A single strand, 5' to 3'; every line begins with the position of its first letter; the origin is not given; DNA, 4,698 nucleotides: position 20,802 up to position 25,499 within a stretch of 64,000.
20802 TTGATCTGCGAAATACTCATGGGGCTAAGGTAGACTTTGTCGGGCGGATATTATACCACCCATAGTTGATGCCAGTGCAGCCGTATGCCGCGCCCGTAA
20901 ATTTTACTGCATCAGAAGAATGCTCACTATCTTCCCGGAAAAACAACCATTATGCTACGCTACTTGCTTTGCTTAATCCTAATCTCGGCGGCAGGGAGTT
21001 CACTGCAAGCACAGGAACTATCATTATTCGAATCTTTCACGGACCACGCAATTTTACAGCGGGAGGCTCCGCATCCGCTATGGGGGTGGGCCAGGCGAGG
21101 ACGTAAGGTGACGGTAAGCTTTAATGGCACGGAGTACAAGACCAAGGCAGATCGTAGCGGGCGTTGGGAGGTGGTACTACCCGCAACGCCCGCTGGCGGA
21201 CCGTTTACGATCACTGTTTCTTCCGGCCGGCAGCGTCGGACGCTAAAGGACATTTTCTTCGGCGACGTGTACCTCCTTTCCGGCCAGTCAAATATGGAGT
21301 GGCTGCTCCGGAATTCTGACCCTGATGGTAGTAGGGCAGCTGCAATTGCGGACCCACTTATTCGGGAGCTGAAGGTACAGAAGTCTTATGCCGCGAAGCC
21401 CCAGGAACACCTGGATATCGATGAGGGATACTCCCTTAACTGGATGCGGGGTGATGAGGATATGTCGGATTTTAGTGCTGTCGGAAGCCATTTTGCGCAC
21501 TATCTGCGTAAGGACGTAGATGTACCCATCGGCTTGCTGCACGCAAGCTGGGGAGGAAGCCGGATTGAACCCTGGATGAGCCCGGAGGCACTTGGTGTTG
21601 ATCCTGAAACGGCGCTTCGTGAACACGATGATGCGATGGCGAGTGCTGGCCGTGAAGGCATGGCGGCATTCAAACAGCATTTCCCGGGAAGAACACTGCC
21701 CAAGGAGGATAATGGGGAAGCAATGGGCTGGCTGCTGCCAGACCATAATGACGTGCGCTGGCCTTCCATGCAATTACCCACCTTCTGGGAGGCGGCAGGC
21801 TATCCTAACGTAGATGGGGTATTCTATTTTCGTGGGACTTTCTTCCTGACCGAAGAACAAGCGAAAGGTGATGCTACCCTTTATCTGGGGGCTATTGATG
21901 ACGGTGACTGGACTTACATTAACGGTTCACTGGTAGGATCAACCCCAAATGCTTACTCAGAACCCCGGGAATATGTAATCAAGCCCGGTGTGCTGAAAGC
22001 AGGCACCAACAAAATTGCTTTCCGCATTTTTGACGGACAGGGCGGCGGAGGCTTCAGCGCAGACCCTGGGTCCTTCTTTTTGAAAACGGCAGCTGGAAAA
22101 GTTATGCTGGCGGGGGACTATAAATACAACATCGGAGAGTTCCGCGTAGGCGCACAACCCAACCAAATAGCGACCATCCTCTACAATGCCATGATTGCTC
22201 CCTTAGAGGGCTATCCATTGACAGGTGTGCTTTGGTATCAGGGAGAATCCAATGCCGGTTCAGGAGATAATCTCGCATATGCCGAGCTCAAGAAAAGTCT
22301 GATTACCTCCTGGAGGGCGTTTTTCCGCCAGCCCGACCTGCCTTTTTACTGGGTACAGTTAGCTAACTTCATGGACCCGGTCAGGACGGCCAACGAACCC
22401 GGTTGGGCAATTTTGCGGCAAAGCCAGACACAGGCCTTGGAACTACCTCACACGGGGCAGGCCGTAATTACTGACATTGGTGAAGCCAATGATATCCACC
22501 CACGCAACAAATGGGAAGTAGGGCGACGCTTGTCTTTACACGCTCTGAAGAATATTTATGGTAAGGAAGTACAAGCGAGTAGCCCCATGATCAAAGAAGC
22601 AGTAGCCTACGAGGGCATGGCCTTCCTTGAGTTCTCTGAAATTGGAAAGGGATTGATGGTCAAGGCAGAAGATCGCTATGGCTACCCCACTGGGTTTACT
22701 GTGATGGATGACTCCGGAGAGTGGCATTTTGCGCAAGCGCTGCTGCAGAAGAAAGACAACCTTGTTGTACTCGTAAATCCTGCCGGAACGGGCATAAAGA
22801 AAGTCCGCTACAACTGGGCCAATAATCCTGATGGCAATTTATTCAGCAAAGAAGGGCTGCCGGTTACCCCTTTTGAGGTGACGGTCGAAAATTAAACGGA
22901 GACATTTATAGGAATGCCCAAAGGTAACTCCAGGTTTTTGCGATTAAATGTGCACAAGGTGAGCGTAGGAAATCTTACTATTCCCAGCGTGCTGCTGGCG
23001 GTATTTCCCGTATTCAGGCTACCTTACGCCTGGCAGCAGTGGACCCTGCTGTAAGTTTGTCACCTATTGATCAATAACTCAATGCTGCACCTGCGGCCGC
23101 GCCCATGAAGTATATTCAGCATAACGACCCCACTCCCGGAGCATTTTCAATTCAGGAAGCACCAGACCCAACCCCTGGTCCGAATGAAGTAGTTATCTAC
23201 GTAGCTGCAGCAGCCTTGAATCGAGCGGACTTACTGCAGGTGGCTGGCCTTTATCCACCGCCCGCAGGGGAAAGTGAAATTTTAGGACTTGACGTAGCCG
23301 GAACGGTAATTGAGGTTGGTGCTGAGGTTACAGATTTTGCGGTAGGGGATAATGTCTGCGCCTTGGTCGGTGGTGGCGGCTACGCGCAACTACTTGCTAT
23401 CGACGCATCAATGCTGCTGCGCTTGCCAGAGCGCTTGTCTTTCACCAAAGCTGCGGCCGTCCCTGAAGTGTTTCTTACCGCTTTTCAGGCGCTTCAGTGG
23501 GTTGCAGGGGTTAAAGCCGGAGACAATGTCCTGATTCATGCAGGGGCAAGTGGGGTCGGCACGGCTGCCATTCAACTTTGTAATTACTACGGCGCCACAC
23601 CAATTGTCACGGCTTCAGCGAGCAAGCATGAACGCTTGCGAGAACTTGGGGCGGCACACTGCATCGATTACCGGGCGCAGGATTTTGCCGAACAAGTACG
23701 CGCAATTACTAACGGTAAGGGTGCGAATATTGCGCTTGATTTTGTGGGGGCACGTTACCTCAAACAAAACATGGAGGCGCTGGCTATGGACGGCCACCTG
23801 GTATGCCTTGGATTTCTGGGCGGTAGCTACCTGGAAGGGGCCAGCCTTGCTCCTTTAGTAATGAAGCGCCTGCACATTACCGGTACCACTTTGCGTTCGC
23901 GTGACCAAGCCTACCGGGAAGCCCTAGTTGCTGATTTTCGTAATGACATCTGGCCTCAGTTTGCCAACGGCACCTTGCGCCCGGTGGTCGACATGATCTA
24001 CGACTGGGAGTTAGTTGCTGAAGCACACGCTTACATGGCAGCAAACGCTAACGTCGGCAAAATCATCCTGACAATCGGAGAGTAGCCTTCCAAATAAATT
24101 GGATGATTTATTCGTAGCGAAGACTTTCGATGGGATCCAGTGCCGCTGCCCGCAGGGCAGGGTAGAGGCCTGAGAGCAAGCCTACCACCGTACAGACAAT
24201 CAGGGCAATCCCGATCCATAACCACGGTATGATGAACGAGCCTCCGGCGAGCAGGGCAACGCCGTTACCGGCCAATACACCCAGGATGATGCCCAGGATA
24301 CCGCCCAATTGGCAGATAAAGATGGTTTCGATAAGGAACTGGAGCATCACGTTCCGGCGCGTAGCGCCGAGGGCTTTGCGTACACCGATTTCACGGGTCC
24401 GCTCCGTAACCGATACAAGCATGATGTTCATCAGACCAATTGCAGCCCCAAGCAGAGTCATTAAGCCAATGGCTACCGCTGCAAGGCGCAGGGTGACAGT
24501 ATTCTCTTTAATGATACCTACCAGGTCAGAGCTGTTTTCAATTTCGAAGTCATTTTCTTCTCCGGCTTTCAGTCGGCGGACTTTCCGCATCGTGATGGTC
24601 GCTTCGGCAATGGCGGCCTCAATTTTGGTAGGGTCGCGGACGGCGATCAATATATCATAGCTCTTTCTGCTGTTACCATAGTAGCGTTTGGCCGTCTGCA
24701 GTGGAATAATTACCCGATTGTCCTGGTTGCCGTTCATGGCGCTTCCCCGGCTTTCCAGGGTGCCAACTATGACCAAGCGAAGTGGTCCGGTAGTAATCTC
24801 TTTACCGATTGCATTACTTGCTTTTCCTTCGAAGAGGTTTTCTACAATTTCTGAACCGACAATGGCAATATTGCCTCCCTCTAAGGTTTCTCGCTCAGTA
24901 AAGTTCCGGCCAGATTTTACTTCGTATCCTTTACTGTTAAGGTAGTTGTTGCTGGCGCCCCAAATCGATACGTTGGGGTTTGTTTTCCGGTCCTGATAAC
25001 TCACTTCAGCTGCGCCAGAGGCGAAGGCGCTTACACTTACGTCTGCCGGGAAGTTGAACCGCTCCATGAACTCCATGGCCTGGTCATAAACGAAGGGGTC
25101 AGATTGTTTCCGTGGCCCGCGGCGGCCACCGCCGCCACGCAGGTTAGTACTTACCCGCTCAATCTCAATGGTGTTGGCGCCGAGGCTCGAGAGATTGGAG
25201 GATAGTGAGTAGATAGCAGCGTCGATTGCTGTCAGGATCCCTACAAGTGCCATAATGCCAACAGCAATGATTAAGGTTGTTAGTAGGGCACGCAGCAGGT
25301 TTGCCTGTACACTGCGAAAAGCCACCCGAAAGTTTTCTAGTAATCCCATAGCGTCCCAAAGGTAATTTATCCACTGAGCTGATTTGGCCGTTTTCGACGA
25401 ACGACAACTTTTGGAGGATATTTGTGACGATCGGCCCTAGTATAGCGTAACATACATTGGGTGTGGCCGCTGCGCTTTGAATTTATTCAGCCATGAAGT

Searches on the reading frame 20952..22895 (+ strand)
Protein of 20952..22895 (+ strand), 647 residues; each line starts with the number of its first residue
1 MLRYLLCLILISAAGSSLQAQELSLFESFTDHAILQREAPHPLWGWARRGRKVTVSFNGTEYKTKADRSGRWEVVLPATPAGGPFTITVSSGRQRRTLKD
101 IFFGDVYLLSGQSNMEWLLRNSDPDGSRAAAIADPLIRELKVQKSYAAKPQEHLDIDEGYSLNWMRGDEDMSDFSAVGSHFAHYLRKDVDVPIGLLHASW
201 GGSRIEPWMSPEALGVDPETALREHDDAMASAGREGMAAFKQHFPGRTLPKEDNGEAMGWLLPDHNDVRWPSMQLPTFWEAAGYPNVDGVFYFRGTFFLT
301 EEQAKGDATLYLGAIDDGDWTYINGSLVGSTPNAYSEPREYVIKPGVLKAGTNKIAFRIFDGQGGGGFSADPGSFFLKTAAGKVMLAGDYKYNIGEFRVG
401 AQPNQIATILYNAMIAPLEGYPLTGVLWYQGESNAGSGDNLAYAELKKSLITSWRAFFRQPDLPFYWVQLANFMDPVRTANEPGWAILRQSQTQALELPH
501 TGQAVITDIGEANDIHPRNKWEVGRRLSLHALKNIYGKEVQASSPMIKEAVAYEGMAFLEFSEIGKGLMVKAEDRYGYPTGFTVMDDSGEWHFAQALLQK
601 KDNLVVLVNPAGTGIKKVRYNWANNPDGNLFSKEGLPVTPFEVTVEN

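Call 16: search_protein_families(library=pfam, proteins=[window:20952-22895:+], max_evalue=0.0001)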
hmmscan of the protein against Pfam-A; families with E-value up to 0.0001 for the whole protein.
window:20952-22895:+ (647 aa): 2 families
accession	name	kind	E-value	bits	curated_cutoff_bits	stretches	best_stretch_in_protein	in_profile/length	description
PF03629.24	SASA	-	8.1e-20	71.8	24.8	2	410-505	104-195/226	Carbohydrate esterase, sialic acid-specific acetylesterase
PF02837.24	Glyco_hydro_2_N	-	2e-05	25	28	1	270-363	46-137/169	Glycosyl hydrolases family 2, sugar binding domain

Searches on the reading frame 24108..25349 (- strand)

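Call 16: search_protein_families(library=pfam, proteins=[window:24108-25349:-], max_evalue=0.0001)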
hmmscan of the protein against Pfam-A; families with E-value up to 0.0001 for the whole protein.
window:24108-25349:- (413 aa): 2 families
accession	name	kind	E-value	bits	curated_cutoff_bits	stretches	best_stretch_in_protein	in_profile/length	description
PF12704.14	MacB_PCD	-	2.1e-32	113.6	27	1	22-250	2-204/207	MacB-like periplasmic core domain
PF02687.27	FtsX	-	1.3e-21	77.3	25.5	1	293-405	2-119/120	FtsX-like permease C-terminal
